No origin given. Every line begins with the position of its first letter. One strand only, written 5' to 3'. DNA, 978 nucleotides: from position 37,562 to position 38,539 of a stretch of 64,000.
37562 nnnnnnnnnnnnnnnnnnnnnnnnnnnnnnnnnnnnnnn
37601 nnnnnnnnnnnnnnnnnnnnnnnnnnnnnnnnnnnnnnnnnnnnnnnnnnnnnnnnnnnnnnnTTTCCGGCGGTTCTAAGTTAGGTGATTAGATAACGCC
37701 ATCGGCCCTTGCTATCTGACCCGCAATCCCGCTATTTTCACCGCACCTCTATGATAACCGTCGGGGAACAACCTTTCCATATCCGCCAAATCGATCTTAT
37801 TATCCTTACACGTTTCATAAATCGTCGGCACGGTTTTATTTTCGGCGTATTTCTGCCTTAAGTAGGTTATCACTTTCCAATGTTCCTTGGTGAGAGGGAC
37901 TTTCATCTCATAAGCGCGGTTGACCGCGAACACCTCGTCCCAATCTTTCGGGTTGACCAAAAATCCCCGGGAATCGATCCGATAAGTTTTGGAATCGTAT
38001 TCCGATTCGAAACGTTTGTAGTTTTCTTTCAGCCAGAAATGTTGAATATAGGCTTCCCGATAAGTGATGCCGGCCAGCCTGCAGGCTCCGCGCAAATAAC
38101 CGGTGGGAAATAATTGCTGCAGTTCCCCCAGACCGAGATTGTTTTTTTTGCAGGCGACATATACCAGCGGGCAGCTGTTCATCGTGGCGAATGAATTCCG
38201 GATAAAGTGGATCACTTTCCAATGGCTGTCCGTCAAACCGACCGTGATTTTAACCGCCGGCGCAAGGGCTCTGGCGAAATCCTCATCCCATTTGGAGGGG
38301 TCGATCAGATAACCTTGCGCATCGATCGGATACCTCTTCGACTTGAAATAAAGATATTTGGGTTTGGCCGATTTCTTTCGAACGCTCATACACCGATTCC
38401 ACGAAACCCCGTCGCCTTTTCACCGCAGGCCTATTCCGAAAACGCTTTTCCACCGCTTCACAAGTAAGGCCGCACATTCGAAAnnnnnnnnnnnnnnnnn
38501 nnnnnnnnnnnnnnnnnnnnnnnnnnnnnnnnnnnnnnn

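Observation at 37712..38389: Tandem DsrC/TusE-domain fusion lacking the catalytic C-terminal arm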

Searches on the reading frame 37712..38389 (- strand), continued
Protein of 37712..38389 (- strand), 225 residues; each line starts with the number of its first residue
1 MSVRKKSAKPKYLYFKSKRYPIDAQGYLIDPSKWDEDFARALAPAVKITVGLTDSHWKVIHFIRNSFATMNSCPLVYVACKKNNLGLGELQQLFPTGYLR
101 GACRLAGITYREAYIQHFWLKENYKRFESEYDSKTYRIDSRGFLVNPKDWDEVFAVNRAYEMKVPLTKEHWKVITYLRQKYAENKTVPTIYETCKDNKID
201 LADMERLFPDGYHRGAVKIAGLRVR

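Call 52: search_protein_families(library=pfam, proteins=[L020:619-1527:+, L020:8736-9881:+, L020:10352-11227:+, L023:659-2656:+, L023:141-662:+, L020:1514-3517:+, L023:4398-4931:+, L007:8728-9216:-, L007:9247-9969:-, L020:2-622:+], max_evalue=0.00001)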
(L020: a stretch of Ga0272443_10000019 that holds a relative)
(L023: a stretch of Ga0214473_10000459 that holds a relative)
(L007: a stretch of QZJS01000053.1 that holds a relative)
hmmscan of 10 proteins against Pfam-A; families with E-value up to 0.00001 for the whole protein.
L020:619-1527:+ (302 aa): 1 family
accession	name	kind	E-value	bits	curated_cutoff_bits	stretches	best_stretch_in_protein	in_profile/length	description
PF02754.22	CCG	-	3.4e-25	88.4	20.6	2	3-89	1-84/85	Cysteine-rich domain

L020:8736-9881:+ (381 aa): 7 families
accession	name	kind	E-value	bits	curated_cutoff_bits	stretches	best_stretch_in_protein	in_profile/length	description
PF17179.9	Fer4_22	-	9e-33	113.5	27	1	274-368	1-95/95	4Fe-4S dicluster domain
PF12838.12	Fer4_7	-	2e-07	31.8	27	0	352-368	36-52/52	4Fe-4S dicluster domain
PF13534.11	Fer4_17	-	7.7e-07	30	22.2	0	259-287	30-58/61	4Fe-4S dicluster domain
PF13746.11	Fer4_18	-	1.9e-06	28.5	27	0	336-372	43-79/114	4Fe-4S dicluster domain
PF13237.11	Fer4_10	-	3.3e-06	27.4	25.5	0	353-375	8-33/53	4Fe-4S dicluster domain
PF13187.11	Fer4_9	-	3.6e-06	27.3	27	0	354-373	2-21/52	4Fe-4S dicluster domain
PF13183.11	Fer4_8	-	8.8e-06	26.6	27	0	272-368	2-68/68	4Fe-4S dicluster domain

L020:10352-11227:+ (291 aa): 2 families
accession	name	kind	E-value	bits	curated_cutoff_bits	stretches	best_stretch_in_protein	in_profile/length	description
PF00175.26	NAD_binding_1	-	1.1e-15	58.7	22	1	130-231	2-107/109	Oxidoreductase NAD-binding domain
PF10418.14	DHODB_Fe-S_bind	-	8.5e-11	41.8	23.9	1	250-282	1-40/41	Iron-sulfur cluster binding domain of dihydroorotate dehydrogenase B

L023:659-2656:+ (665 aa): 10 families
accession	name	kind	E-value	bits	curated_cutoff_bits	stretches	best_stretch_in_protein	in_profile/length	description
PF01512.22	Complex1_51K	-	7.1e-43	146.5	31.2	1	181-352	1-149/150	Nuo51 FMN-binding domain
PF10589.14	NADH_4Fe-4S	-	2.4e-31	107.9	23.5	1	482-566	1-85/85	NADH-ubiquinone oxidoreductase-F iron-sulfur binding region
PF01257.25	2Fe-2S_thioredx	-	1.6e-10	41.4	24.8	1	22-103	60-143/145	Thioredoxin-like [2Fe-2S] ferredoxin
PF14697.11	Fer4_21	-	1.6e-08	35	35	1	586-634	4-57/59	4Fe-4S dicluster domain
PF00037.32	Fer4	-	3e-08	33.6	21.1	0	612-635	1-24/24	4Fe-4S binding domain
PF12838.12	Fer4_7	-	4.5e-08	33.9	27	1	588-633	1-52/52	4Fe-4S dicluster domain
PF13187.11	Fer4_9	-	5.1e-08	33.3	27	1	588-634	1-52/52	4Fe-4S dicluster domain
PF12797.12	Fer4_2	-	7e-07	29.2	24.5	0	614-631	5-22/22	4Fe-4S binding domain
PF13237.11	Fer4_10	-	1.3e-06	28.6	25.5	1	586-629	6-52/53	4Fe-4S dicluster domain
PF12837.12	Fer4_6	-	2.5e-06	27.6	25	0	614-634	4-24/24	4Fe-4S binding domain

L023:141-662:+ (173 aa): 1 family
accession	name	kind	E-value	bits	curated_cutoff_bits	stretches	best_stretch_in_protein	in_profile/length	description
PF01257.25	2Fe-2S_thioredx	-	5.4e-50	169.5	24.8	1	15-158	1-144/145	Thioredoxin-like [2Fe-2S] ferredoxin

L020:1514-3517:+ (667 aa): 14 families
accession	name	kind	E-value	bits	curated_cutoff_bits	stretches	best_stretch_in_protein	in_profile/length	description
PF00037.32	Fer4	-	1.2e-14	53.9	21.1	0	626-646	3-23/24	4Fe-4S binding domain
PF07992.20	Pyr_redox_2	-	2.1e-12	47.5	26.1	1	152-187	2-37/291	Pyridine nucleotide-disulphide oxidoreductase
PF12838.12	Fer4_7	-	1.1e-11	45.5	27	1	600-645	2-52/52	4Fe-4S dicluster domain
PF13237.11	Fer4_10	-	1.9e-10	41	25.5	1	595-642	4-53/53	4Fe-4S dicluster domain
PF12831.13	FAD_oxidored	-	2.6e-10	40.6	27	1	153-190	2-39/416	FAD dependent oxidoreductase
PF12837.12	Fer4_6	-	2.3e-09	37.2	25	0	623-646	1-24/24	4Fe-4S binding domain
PF13450.12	NAD_binding_8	-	3.4e-09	37.3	21.9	1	155-208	1-54/68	NAD(P)-binding Rossmann-like domain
PF13187.11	Fer4_9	-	5.1e-08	33.2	27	1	600-645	2-51/52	4Fe-4S dicluster domain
PF00890.30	FAD_binding_2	-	9.1e-08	32.1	20.4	1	153-190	2-39/414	FAD binding domain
PF14697.11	Fer4_21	-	9.7e-08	32.5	35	1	593-643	1-53/59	4Fe-4S dicluster domain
PF25160.1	LdpA_Fe-S-bd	-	2.3e-07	30.9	27.6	0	606-648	9-45/49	LdpA Fe-S cluster-binding domain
PF01266.30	DAO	-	5e-07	30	27.9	1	153-187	2-36/353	FAD dependent oxidoreductase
PF13484.11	Fer4_16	-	1.4e-06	29.4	30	0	631-649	2-20/66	4Fe-4S double cluster binding domain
PF00070.33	Pyr_redox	-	5.7e-06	27.2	22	0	152-194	1-40/82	Pyridine nucleotide-disulphide oxidoreductase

L023:4398-4931:+ (177 aa): 1 family
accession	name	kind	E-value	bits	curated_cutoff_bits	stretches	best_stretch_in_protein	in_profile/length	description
PF02662.21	FlpD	-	3e-55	185.9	22.3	1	24-146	1-123/123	Methyl-viologen-reducing hydrogenase, delta subunit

L007:8728-9216:- (162 aa): 1 family
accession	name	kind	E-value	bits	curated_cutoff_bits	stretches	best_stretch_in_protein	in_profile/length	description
PF02754.22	CCG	-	2.5e-11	44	20.6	1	42-135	2-85/85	Cysteine-rich domain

L007:9247-9969:- (240 aa): 5 families
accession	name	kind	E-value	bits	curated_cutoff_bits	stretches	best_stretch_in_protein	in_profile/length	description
PF13183.11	Fer4_8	-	7.2e-12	46.1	27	1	31-91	3-68/68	4Fe-4S dicluster domain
PF13187.11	Fer4_9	-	3.7e-10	40.1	27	1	32-90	1-50/52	4Fe-4S dicluster domain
PF13534.11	Fer4_17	-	5e-10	40.2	22.2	1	33-92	2-61/61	4Fe-4S dicluster domain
PF12838.12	Fer4_7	-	1.4e-07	32.3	27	1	33-91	2-52/52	4Fe-4S dicluster domain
PF13237.11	Fer4_10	-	1.5e-06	28.5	25.5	0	30-88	6-53/53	4Fe-4S dicluster domain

L020:2-622:+ (206 aa): 3 families
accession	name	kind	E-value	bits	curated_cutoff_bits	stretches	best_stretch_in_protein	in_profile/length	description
PF13183.11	Fer4_8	-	5.7e-11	43.2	27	1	30-90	3-68/68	4Fe-4S dicluster domain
PF13187.11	Fer4_9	-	1e-08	35.5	27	1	32-89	2-50/52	4Fe-4S dicluster domain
PF13534.11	Fer4_17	-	1.4e-08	35.6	22.2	1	31-90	1-60/61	4Fe-4S dicluster domain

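Call 63: search_protein_families(library=pfam, proteins=[L078:7128-7562:-, L002:9267-9803:+, L002:10957-11532:+], max_evalue=10)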
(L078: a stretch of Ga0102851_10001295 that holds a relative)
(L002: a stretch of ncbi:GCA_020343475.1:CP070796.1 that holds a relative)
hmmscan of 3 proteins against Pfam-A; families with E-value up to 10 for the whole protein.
L078:7128-7562:- (144 aa): 2 families
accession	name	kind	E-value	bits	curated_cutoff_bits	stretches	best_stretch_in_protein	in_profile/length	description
PF02915.23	Rubrerythrin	-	0.0077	17.1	22.8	1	11-133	19-136/137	Rubrerythrin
PF04340.18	DUF484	-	0.042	14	24.2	1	62-138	32-105/219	Protein of unknown function, DUF484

L002:9267-9803:+ (178 aa): 0 families

L002:10957-11532:+ (191 aa): 8 families
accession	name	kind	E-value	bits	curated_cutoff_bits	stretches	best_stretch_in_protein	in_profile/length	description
PF11101.13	DUF2884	-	1.6e-12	48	30.6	2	42-133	8-90/228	Protein of unknown function (DUF2884)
PF14551.11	MCM_N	-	0.084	13.7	24.9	1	140-182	33-72/95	MCM N-terminal domain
PF09718.15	Tape_meas_lam_C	-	0.17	12.4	23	1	155-180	9-34/76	Lambda phage tail tape-measure protein (Tape_meas_lam_C)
PF12393.13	Dr_adhesin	-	0.29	11.9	25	1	1-17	1-17/21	Dr family adhesin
PF15566.12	Imm32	-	0.43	11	27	1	13-44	19-43/54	Immunity protein 32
PF08194.17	DIM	-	0.45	11.2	20.8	1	1-24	1-25/36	DIM protein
PF18052.6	Rx_N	-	0.68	10.5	27.7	1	146-179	43-76/93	Rx N-terminal domain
PF09754.15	PAC2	-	5.7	7.1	25.8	0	142-164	192-214/215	PAC2 family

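Call 65: list_cluster_members(proteins=[window:37712-38389:-, P0121, P0122, P0125, P0128, P0131, P0124])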
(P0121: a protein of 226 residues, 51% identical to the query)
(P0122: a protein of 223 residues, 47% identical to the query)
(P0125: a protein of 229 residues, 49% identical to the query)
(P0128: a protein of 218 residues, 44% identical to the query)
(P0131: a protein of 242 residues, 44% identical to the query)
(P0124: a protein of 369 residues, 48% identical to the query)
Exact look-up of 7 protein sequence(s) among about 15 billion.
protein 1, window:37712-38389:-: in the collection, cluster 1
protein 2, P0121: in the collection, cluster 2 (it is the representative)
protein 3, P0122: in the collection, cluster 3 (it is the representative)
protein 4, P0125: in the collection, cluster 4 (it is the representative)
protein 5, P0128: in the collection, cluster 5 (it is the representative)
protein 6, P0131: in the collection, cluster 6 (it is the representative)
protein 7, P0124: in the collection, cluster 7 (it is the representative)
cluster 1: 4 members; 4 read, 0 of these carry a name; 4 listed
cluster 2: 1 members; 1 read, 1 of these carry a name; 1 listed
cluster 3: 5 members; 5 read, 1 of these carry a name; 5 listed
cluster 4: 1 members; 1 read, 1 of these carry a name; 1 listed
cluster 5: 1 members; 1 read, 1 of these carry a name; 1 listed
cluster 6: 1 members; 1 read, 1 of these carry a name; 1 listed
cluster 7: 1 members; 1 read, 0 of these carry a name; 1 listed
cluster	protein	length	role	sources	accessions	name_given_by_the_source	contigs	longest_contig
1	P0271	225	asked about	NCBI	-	-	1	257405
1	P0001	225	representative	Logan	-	-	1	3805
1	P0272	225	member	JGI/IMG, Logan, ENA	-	-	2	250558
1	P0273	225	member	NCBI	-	-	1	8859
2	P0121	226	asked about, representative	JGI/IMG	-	tRNA 2-thiouridine synthesizing protein E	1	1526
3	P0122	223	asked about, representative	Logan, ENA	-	-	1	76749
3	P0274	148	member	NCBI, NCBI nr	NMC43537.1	MAG: TusE/DsrC/DsvC family sulfur relay protein, partial [candidate division Zixibacteria ... | TusE/DsrC/DsvC family sulfur relay protein [candidate division Zixibacteria bacterium]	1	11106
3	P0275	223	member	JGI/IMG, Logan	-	-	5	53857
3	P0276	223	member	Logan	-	-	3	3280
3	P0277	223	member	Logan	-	-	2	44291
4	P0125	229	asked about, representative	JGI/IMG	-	tRNA 2-thiouridine synthesizing protein E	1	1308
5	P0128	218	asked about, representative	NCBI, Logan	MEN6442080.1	MAG: TusE/DsrC/DsvC family sulfur relay protein [Syntrophobacter sp.]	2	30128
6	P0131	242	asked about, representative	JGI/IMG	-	tRNA 2-thiouridine synthesizing protein E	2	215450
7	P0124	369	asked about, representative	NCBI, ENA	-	-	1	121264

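Call 85: search_protein_families(library=ncbifam, proteins=[L020:4999-6462:+, L020:11959-13287:+, L020:4013-4996:+, L020:6466-6939:+, L020:6932-7276:+, L020:7263-7973:+, L023:9883-12210:+, L023:12446-13561:+, L023:13542-14627:+, L020:9913-10377:+], max_evalue=1e-8)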
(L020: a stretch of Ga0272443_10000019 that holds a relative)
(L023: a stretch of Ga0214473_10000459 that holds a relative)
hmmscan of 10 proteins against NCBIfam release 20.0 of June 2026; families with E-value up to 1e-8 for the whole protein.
L020:4999-6462:+ (487 aa): 9 families
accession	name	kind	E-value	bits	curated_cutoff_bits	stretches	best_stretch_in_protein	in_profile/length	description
NF041785.2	VhuA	equivalog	4.9e-123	410.8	800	1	3-431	2-416/418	F420-non-reducing hydrogenase Vhu subunit A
NF033181.1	NiFeSe_hydrog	equivalog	1.3e-48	166.1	600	2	3-126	2-124/507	nickel-dependent hydrogenase large subunit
NF040828.1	sulfhyd_ShyA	equivalog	1.3e-47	162.6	700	2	264-462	229-412/415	NAD(P)-dependent hydrogenase/sulfhydrogenase 2 subunit alpha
NF045518.1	H2_NiFeSe_large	exception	4e-46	157.8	780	2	4-182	3-187/485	NiFeSe hydrogenase large subunit HysA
TIGR03295.1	frhA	equivalog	2e-41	142.3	392.5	1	1-209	1-202/412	coenzyme F420 hydrogenase subunit alpha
NF040832.1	sulfhyd_HydA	equivalog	3.9e-32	111.9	880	1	4-462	4-423/426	NADPH-dependent hydrogenase/sulfhydrogenase 1 subunit alpha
NF007778.0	PRK10467.1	equivalog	6.1e-27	94.1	969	1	1-118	1-117/567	hydrogenase 2 large subunit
NF007550.0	PRK10170.1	equivalog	1.7e-24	86.2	1101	1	3-120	17-134/597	Ni/Fe-hydrogenase large subunit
NF041786.2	VhuU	equivalog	3.9e-09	36.2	70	0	437-463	3-29/45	F420-non-reducing hydrogenase selenoprotein subunit VhuU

L020:11959-13287:+ (442 aa): 8 families
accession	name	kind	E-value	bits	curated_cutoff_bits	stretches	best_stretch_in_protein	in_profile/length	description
NF040828.1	sulfhyd_ShyA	equivalog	1.1e-80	271.6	700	1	19-436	3-414/415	NAD(P)-dependent hydrogenase/sulfhydrogenase 2 subunit alpha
NF040832.1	sulfhyd_HydA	equivalog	1.4e-77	261.6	880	1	19-436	5-425/426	NADPH-dependent hydrogenase/sulfhydrogenase 1 subunit alpha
NF041785.2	VhuA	equivalog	2.6e-46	158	800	2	19-209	4-201/418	F420-non-reducing hydrogenase Vhu subunit A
TIGR03295.1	frhA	equivalog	4.8e-45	154.2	392.5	1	17-438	3-400/412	coenzyme F420 hydrogenase subunit alpha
NF033181.1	NiFeSe_hydrog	equivalog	4.2e-38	131.5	600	2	18-213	3-191/507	nickel-dependent hydrogenase large subunit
NF045518.1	H2_NiFeSe_large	exception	1.5e-35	123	780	2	18-202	3-201/485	NiFeSe hydrogenase large subunit HysA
NF007778.0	PRK10467.1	equivalog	8.2e-15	54.1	969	1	17-134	3-119/567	hydrogenase 2 large subunit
NF007550.0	PRK10170.1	equivalog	9.5e-15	54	1101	1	17-136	17-136/597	Ni/Fe-hydrogenase large subunit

L020:4013-4996:+ (327 aa): 4 families
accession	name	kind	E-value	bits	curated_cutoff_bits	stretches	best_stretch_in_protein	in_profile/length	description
NF045875.1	F420_non_VhuG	exception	5.9e-63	212.8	450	1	3-318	4-284/286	F420-non-reducing hydrogenase subunit VhuG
NF040836.1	sulfhyd_HydD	equivalog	1.1e-21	77.2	500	1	3-266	5-214/261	NADPH-dependent hydrogenase/sulfhydrogenase 1 subunit delta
NF040831.1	sulfhyd_ShyD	equivalog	2.8e-16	59.8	460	0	7-138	4-127/240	NAD(P)-dependent hydrogenase/sulfhydrogenase 2 subunit delta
TIGR03294.1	FrhG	equivalog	9.7e-15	54.9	245.5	0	4-130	2-124/228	coenzyme F420 hydrogenase subunit gamma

L020:6466-6939:+ (157 aa): 3 families
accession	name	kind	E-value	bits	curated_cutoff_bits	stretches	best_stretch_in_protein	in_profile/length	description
TIGR00072.1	hydrog_prot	superfamily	8.9e-24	84.1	47.45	1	4-145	1-143/145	hydrogenase maturation protease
TIGR00140.1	hupD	subfamily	6.6e-11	42.4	151.8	1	4-147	2-147/151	HyaD/HybD family hydrogenase maturation endopeptidase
NF007777.0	PRK10466.1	equivalog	1.1e-10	41.5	190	1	1-118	1-121/164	HyaD/HybD family hydrogenase maturation endopeptidase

L020:6932-7276:+ (114 aa): 6 families
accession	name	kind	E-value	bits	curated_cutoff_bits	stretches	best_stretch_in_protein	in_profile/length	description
TIGR00100.1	hypA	equivalog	1.9e-23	82.7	88.1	1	1-108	1-109/116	hydrogenase maturation nickel metallochaperone HypA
NF009046.0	PRK12380.1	subfamily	4.9e-16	59.1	113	1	1-107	1-107/113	hydrogenase/urease nickel incorporation protein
NF001976.0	PRK00762.1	equivalog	1.7e-15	56.9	146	1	1-107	1-113/124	hydrogenase maturation nickel metallochaperone HypA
NF003008.0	PRK03824.1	equivalog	2.3e-13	50.2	125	1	1-84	1-84/135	hydrogenase nickel incorporation protein HypA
NF001839.0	PRK00564.1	equivalog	7.1e-13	48.8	112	1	1-110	1-112/117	hydrogenase/urease nickel incorporation protein HypA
NF002979.0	PRK03681.1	subfamily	1.1e-11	44.9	121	1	1-108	1-109/116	hydrogenase/urease nickel incorporation protein HypA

L020:7263-7973:+ (236 aa): 3 families
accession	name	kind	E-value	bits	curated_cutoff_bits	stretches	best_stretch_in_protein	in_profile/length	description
TIGR00073.1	hypB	equivalog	5.1e-83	277.8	121.2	1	16-228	3-214/217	hydrogenase nickel incorporation protein HypB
NF007775.0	PRK10463.1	equivalog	3.4e-78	263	385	1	17-225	78-285/290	hydrogenase nickel incorporation protein HypB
TIGR00101.1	ureG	equivalog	4.8e-17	62.4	204.2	1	49-227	7-194/199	urease accessory protein UreG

L023:9883-12210:+ (775 aa): 11 families
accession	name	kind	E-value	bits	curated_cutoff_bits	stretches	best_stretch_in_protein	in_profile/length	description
TIGR00143.1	hypF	equivalog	3.8e-244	812.2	466.1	1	16-763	1-740/741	carbamoyltransferase HypF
TIGR00057.1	TIGR00057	equivalog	5.9e-15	55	123.2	1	209-400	7-193/202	L-threonylcarbamoyladenylate synthase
NF011017.0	PRK14445.1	equivalog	3.5e-10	40.1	97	1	13-88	5-80/92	acylphosphatase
NF011009.0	PRK14435.1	equivalog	4.3e-10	39.6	119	1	15-98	5-88/90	acylphosphatase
NF011007.0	PRK14433.1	equivalog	4.6e-10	39.6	100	1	15-97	5-87/88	acylphosphatase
NF010995.0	PRK14420.1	equivalog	1.5e-09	38.2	110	1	13-71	3-62/91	acylphosphatase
NF011019.0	PRK14448.1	equivalog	2.9e-09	36.9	100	1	13-79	3-69/90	acylphosphatase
NF011001.0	PRK14427.1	equivalog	4.3e-09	36.6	100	0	13-71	18-77/105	acylphosphatase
NF010997.0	PRK14422.1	equivalog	4.8e-09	36.2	95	0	16-70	10-65/93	acylphosphatase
NF011005.0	PRK14431.1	equivalog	7e-09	35.7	108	0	13-87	3-77/89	acylphosphatase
NF011023.0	PRK14452.1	equivalog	7.3e-09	35.7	113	0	11-98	19-106/107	acylphosphatase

L023:12446-13561:+ (371 aa): 1 family
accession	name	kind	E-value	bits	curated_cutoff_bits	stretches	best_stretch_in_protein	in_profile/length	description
TIGR00075.1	hypD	equivalog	5.8e-142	473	192.8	1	14-363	19-369/372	hydrogenase formation protein HypD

L023:13542-14627:+ (361 aa): 5 families
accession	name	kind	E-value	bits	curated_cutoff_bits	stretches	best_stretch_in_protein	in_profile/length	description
TIGR02124.1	hypE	equivalog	1.4e-131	438.4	251.6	1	31-361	2-332/332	hydrogenase expression/formation protein HypE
TIGR01379.1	thiL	equivalog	9e-24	84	184.15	1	61-337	23-301/320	thiamine-phosphate kinase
NF004353.0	PRK05731.2-2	equivalog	1.8e-19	70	301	1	63-294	20-247/311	thiamine-phosphate kinase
NF004351.0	PRK05731.1-4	equivalog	9.8e-18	64.3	324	1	64-339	40-305/321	thiamine-phosphate kinase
TIGR00476.1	selD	equivalog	1.5e-10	40.8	125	1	60-281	43-260/311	selenide, water dikinase SelD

L020:9913-10377:+ (154 aa): 0 families

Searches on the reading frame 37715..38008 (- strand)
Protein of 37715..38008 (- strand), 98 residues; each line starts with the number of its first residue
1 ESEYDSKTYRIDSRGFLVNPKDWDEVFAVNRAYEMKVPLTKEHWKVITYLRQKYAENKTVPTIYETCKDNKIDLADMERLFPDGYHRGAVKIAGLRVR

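Call 3: search_protein_families(library=pfam, proteins=[window:37715-38008:-], max_evalue=1)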
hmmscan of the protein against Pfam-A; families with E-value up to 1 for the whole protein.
seq(98 aa): 1 family
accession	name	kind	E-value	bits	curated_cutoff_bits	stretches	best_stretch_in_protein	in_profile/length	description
PF04358.19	DsrC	-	3.2e-22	79.4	24.9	1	4-96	2-101/107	DsrC like protein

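Call 4: search_protein_families(library=ncbifam, proteins=[window:37715-38008:-], max_evalue=1)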
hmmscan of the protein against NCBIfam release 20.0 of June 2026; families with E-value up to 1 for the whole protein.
seq(98 aa): 2 families
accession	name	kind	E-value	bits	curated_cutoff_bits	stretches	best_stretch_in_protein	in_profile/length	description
TIGR03342.1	dsrC_tusE_dsvC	subfamily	2.2e-17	63.3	53.5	1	3-95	2-101/108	TusE/DsrC/DsvC family sulfur relay protein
NF008562.0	PRK11508.1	equivalog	3.2e-12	46.5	191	1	4-95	4-102/109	sulfurtransferase TusE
